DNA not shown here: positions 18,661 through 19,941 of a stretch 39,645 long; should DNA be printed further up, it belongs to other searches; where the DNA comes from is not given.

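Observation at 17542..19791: Overlap-chained cassette: zinc-ribbon protein, anticodon-domain-less AsnRS-type core, radical-SAM (SPASM/twitch-like) enzyme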

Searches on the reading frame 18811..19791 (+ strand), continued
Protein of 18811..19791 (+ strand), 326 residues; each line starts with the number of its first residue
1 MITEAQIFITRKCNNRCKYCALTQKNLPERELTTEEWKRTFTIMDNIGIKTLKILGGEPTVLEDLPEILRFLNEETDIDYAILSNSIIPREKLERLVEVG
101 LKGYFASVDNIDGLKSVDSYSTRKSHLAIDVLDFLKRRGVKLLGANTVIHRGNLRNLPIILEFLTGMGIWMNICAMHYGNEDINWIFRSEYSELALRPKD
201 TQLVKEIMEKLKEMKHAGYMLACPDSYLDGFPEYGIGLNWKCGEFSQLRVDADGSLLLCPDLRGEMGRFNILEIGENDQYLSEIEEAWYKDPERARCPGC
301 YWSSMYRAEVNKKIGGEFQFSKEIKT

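Call 55: search_protein_families(library=ncbifam, proteins=[L013:6074-6733:+, L015:6025-6654:+, L117:1802-2428:+, L103:8169-8927:+, L097:5951-6637:+, L110:2812-3180:+, L103:5985-7412:+, L014:6086-6895:+, L014:4168-4977:+, L116:2394-3431:+], max_evalue=0.0001)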
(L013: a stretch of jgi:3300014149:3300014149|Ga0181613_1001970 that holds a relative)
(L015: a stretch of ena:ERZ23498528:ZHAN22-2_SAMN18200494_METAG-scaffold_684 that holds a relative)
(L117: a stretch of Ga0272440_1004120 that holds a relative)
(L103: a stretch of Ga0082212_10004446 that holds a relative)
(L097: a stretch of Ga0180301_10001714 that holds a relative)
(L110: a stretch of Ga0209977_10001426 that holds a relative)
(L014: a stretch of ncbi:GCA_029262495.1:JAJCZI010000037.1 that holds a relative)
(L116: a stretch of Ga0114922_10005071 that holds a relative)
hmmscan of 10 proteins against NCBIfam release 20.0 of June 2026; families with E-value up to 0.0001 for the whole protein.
L013:6074-6733:+ (219 aa): 3 families
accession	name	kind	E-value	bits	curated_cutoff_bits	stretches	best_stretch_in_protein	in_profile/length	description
NF001097.0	PRK00129.1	equivalog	2.5e-65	220.1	114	1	7-219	3-207/209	uracil phosphoribosyltransferase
TIGR01091.1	upp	equivalog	5.6e-65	218.9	208.35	1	10-219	4-205/207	uracil phosphoribosyltransferase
TIGR01203.1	HGPRTase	equivalog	5.2e-05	23.1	150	1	73-173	25-122/167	hypoxanthine phosphoribosyltransferase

L015:6025-6654:+ (209 aa): 2 families
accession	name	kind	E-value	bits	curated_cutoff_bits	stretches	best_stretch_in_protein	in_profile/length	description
NF001097.0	PRK00129.1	equivalog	7.4e-18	65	114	1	27-205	40-207/209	uracil phosphoribosyltransferase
TIGR01091.1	upp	equivalog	4.1e-17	62.6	208.35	1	33-205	45-205/207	uracil phosphoribosyltransferase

L117:1802-2428:+ (208 aa): 6 families
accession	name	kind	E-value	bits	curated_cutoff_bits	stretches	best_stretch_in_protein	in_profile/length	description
NF001097.0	PRK00129.1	equivalog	1.1e-85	286.6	114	1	2-208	3-209/209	uracil phosphoribosyltransferase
TIGR01091.1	upp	equivalog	1.1e-84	283.2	208.35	1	5-208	4-207/207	uracil phosphoribosyltransferase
TIGR01251.1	ribP_PPkin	subfamily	9.4e-07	28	113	1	114-154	201-241/309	ribose-phosphate diphosphokinase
NF002844.0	PRK03092.1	equivalog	2e-05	24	438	1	87-154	188-254/326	ribose-phosphate diphosphokinase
NF002320.0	PRK01259.1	subfamily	5.3e-05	22.7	297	1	115-155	206-246/316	ribose-phosphate diphosphokinase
NF002095.0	PRK00934.1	equivalog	5.5e-05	22.5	296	1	113-155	201-237/287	ribose-phosphate diphosphokinase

L103:8169-8927:+ (252 aa): 5 families
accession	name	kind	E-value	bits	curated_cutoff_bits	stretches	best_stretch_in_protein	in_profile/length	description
TIGR01091.1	upp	equivalog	1.5e-77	259.9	208.35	1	47-250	2-206/207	uracil phosphoribosyltransferase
NF001097.0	PRK00129.1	equivalog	3.7e-77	258.7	114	1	45-250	2-208/209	uracil phosphoribosyltransferase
NF002095.0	PRK00934.1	equivalog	2.8e-06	26.7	296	1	163-202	202-241/287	ribose-phosphate diphosphokinase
NF005299.0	PRK06827.1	subfamily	8.8e-06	24.7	327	1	160-216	259-316/383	phosphoribosylpyrophosphate synthetase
TIGR01251.1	ribP_PPkin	subfamily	1.9e-05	23.7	113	1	158-201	202-245/309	ribose-phosphate diphosphokinase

L097:5951-6637:+ (228 aa): 3 families
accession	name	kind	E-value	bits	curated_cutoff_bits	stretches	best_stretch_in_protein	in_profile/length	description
TIGR01091.1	upp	equivalog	2.6e-64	216.7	208.35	1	17-227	5-206/207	uracil phosphoribosyltransferase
NF001097.0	PRK00129.1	equivalog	6.6e-63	212.2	114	1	15-227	5-208/209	uracil phosphoribosyltransferase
TIGR01203.1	HGPRTase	equivalog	2.9e-05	23.9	150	1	78-181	24-123/167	hypoxanthine phosphoribosyltransferase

L110:2812-3180:+ (122 aa): 0 families

L103:5985-7412:+ (475 aa): 0 families

L014:6086-6895:+ (269 aa): 216 families (the best 25 are shown)
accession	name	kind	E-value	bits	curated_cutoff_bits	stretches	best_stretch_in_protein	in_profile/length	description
NF006565.0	PRK09072.1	equivalog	7.7e-68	228.9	238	1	1-265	1-262/265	SDR family oxidoreductase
NF005878.0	PRK07825.1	subfamily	3.4e-47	161.1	287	1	2-259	6-255/278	short chain dehydrogenase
NF005495.0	PRK07109.1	subfamily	2.9e-46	158.3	264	1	7-259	10-266/334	SDR family oxidoreductase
NF004825.0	PRK06181.1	equivalog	3.4e-43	147.9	215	1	3-256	4-263/268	SDR family oxidoreductase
NF005806.0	PRK07666.1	equivalog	3.7e-40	137.7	286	1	2-220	4-220/239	3-ketoacyl-ACP reductase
NF005559.1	PRK07231.1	subfamily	5.7e-38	130.8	215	1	3-198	2-196/249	glucose 1-dehydrogenase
NF004196.0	PRK05650.1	equivalog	3.8e-37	127.9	297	1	7-255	4-259/272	SDR family oxidoreductase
TIGR01963.1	PHB_DH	subfamily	4.8e-37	127.6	307.05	1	8-190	4-185/255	3-hydroxybutyrate dehydrogenase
NF004526.0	PRK05872.1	subfamily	2.1e-36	125.5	276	1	2-252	7-261/297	short-chain dehydrogenase/reductase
NF006123.0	PRK08267.1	equivalog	3.2e-36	124.9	261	1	7-257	4-257/261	SDR family oxidoreductase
NF006118.0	PRK08264.1-4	subfamily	1.7e-35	122.7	279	1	1-231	1-217/244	SDR family oxidoreductase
NF004823.0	PRK06179.1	subfamily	1.9e-35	122.6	310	1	8-190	8-181/271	oxidoreductase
NF004824.0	PRK06180.1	subfamily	7.5e-35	120.4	298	1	7-190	6-185/279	oxidoreductase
NF004521.0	PRK05866.1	equivalog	2.6e-34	118.7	368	1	2-256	37-289/294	SDR family oxidoreductase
NF005672.0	PRK07454.1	equivalog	3.9e-34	117.9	234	1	7-191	8-191/241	SDR family oxidoreductase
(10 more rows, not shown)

L014:4168-4977:+ (269 aa): 1 family
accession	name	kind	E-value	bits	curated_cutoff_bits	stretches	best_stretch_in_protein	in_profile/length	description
NF045602.2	BstC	equivalog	5.5e-09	35.9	350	1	123-230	107-209/250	sterol transporter outer membrane protein BstC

L116:2394-3431:+ (345 aa): 6 families
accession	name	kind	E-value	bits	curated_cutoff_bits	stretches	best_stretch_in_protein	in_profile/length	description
NF005365.0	PRK06886.1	equivalog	5.3e-58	196.6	340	1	1-329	7-320/327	hypothetical protein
NF005759.0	PRK07583.1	equivalog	4.3e-21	75.1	403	1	61-327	110-371/438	cytosine deaminase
NF005748.0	PRK07572.1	subfamily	1.8e-17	63.6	438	1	66-308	91-329/426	cytosine deaminase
NF006685.0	PRK09230.1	subfamily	7.7e-17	60.8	483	1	66-304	95-329/426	cytosine deaminase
NF004636.0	PRK05985.1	subfamily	1.6e-11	43.7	408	1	14-304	51-313/398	amidohydrolase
NF005312.0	PRK06846.1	subfamily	2.1e-11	43.3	447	1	41-321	84-346/412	amidohydrolase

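Call 67: predict_structure(alignment_id=A3)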
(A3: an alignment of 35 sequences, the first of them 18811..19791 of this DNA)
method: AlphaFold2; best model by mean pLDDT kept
length: 326 residues; sequences in the alignment: 35
mean_pLDDT: 87.6   pTM: 0.88
mean pLDDT of the five models: 87.6, 87.4, 87.3, 86.8, 86.5
residues with pLDDT >= 90: 202; 70-90: 86; 50-70: 34; < 50: 4
segments of 3 or more residues with pLDDT < 50: 323-326
pLDDT, mean of each block of 10 residues (from residue 1): 91 70 71 98 95 86 95 97 87 96 93 76 88 97 93 94 97 83 64 88 98 97 94 91 92 92 90 83 94 89 87 68 42
secondary structure, 60 per line:
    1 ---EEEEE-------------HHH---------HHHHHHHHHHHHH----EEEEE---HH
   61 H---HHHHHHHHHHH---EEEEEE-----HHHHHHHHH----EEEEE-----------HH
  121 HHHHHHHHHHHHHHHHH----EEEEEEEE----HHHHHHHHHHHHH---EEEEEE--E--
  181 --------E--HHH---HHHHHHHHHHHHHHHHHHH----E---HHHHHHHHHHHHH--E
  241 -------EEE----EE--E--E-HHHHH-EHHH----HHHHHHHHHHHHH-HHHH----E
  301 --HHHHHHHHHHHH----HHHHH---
elements in order: E4-8 H34-46 E51-55 H65-75 E79-84 H90-98 E103-107 H119-137 E142-149 H154-166 E170-175 H198-216 H225-237 E248-250 H264-268 H278-290 H292-295 H303-314 H319-323
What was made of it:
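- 18811..19791 (+): ORF3: a 326-aa radical-SAM enzyme with C13x3C17x2C20 and a twitch-type auxiliary Cys set, C242-x11-G254-x4-C259...C297-x2-C300. AF2 model pLDDT 87.6 (call 67).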

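Call 69: fold_search(model_id=the predicted structure, library=pdb)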
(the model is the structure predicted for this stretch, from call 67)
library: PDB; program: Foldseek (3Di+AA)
matches with E <= 10: 1648; with E <= 0.001: 119
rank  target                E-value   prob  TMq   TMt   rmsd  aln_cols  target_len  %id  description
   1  1tv7_A                2.1e-12  1.00  0.59  0.59   8.0       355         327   19  Structure of the S-adenosylmethionine dependent Enzyme MoaA (released 2004-08-31)
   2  6c8v                  4.2e-12  1.00  0.57  0.59   5.7       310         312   20  X-ray structure of PqqE from Methylobacterium extorquens (released 2018-02-14)
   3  5v1q_A                2.4e-11  1.00  0.61  0.48   6.3       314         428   16  Crystal structure of Streptococcus suis SuiB (released 2017-08-30)
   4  2fb2_B                2.8e-11  1.00  0.60  0.60   7.7       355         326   18  Structure of the MoaA Arg17/266/268/Ala triple mutant (released 2006-05-09)
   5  5v1q_B                4.8e-11  1.00  0.63  0.48   5.7       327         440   16  Crystal structure of Streptococcus suis SuiB (released 2017-08-30)
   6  5v1t_A                4.8e-11  1.00  0.62  0.47   6.0       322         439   17  Crystal structure of Streptococcus suis SuiB bound to precursor peptide SuiA (released 2017-08-30)
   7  5v1s_A                5.1e-11  1.00  0.62  0.49   5.9       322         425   16  Crystal structure of Streptococcus suis SuiB bound to S-adenosylmethionine (released 2017-08-30)
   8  7vob                  6.8e-11  1.00  0.70  0.69   5.1       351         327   15  The crystal structure of a Radical SAM Enzyme BlsE involved in the Biosynthesis of Blasticidin S (released 2022-05-04)
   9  1tv7_B                9.2e-11  1.00  0.58  0.58   8.0       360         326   18  Structure of the S-adenosylmethionine dependent Enzyme MoaA (released 2004-08-31)
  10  6efn                  1.7e-10  1.00  0.61  0.53   5.4       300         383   14  Structure of a RiPP maturase, SkfB (released 2018-10-24)
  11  6q2q_B                4.3e-10  1.00  0.62  0.68   6.6       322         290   18  Crystal structure of mouse viperin bound to uridine triphosphate and S-adenosylhomocysteine (released 2020-01-22)
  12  2fb2_A                4.5e-10  1.00  0.55  0.55   8.9       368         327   16  Structure of the MoaA Arg17/266/268/Ala triple mutant (released 2006-05-09)
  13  6q2p_A                4.8e-10  1.00  0.61  0.67   5.7       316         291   20  Crystal structure of mouse viperin bound to cytidine triphosphate and S-adenosylhomocysteine (released 2020-01-22)
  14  9dfw_C                5.8e-10  1.00  0.59  0.67   5.9       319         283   18  X-ray crystal structure of an engineered Viperin-like enzyme from T. virens with bound CTP and SAM (released 2025-02-12)
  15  6q2q_A                7.7e-10  1.00  0.58  0.64   6.0       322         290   21  Crystal structure of mouse viperin bound to uridine triphosphate and S-adenosylhomocysteine (released 2020-01-22)
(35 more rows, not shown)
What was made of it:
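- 18811..19791 (+): Foldseek best matches are BlsE, viperins, MoaA, PqqE and SuiB (call 69).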

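Call 81: search_protein_families(library=pfam, proteins=[L116:2394-3431:+], max_evalue=0.001)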
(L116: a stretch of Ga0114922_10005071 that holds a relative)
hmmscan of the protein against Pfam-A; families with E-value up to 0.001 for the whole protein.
L116:2394-3431:+ (345 aa): 1 family
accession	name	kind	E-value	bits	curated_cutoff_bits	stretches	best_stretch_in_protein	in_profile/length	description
PF01979.26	Amidohydro_1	-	1.6e-06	28.1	25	1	16-310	5-268/345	Amidohydrolase family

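Call 87: find_encoding_contigs(protein=P0127, flank=5000, max_places=1)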
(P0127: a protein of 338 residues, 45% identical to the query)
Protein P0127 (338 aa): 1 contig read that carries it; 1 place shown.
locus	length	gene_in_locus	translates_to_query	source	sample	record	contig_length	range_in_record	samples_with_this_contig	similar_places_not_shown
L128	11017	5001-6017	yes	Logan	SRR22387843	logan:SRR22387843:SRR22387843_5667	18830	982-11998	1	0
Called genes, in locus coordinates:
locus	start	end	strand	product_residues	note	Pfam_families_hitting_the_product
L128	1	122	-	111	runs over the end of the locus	PF01192:RNA_pol_Rpb6 (weak)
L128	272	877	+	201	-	-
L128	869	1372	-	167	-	PF09335:VTT_dom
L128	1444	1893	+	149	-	PF13298:LigD_N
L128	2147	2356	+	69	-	PF01361:Tautomerase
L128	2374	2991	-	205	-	PF01694:Rhomboid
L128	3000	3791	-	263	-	PF01930:Cas_Cas4 (faint), PF12705:PDDEXK_1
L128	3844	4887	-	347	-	-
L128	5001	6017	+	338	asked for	PF04055:Radical_SAM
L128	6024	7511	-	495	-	PF00587:tRNA-synt_2b, PF03129:HGTP_anticodon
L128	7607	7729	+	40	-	-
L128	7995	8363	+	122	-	-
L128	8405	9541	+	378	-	PF00579:tRNA-synt_1b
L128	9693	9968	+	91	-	PF01817:CM_2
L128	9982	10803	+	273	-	PF00800:PDT, PF01842:ACT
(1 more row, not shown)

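Call 88: find_encoding_contigs(protein=P0149, flank=5000, max_places=1)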
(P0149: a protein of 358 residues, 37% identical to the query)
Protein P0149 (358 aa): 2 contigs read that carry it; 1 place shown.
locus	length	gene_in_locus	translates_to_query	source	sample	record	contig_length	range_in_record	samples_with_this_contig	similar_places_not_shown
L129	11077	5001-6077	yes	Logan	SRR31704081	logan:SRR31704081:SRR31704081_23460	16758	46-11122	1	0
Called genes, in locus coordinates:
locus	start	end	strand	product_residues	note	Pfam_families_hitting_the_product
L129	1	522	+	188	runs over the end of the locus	?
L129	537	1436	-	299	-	PF01210:NAD_Gly3P_dh_N, PF07479:NAD_Gly3P_dh_C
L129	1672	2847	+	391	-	PF08331:QueG_DUF1730, PF13484:Fer4_16, PF13646:HEAT_2 (weak)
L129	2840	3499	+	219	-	PF00702:Hydrolase, PF12710:HAD (weak), PF13419:HAD_2, PF13242:Hydrolase_like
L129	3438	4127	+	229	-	PF02581:TMP-TENI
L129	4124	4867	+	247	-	PF08543:Phos_pyr_kin, PF00294:PfkB (weak)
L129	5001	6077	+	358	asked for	PF04055:Radical_SAM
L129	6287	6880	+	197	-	PF02798:GST_N, PF13417:GST_N_3, PF13409:GST_N_2, PF00043:GST_C, PF13410:GST_C_2, PF14497:GST_C_3 (weak)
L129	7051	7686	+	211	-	PF12261:T_hemolysin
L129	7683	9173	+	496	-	PF00501:AMP-binding, PF23562:AMP-binding_C_3 (weak)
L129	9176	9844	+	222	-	PF14518:Haem_oxygenas_2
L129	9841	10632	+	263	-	PF00106:adh_short, PF08659:KR, PF13561:adh_short_C2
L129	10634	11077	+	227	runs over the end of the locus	PF13432:TPR_16 (faint), PF13181:TPR_8 (faint), PF00515:TPR_1 (faint), PF07719:TPR_2 (faint)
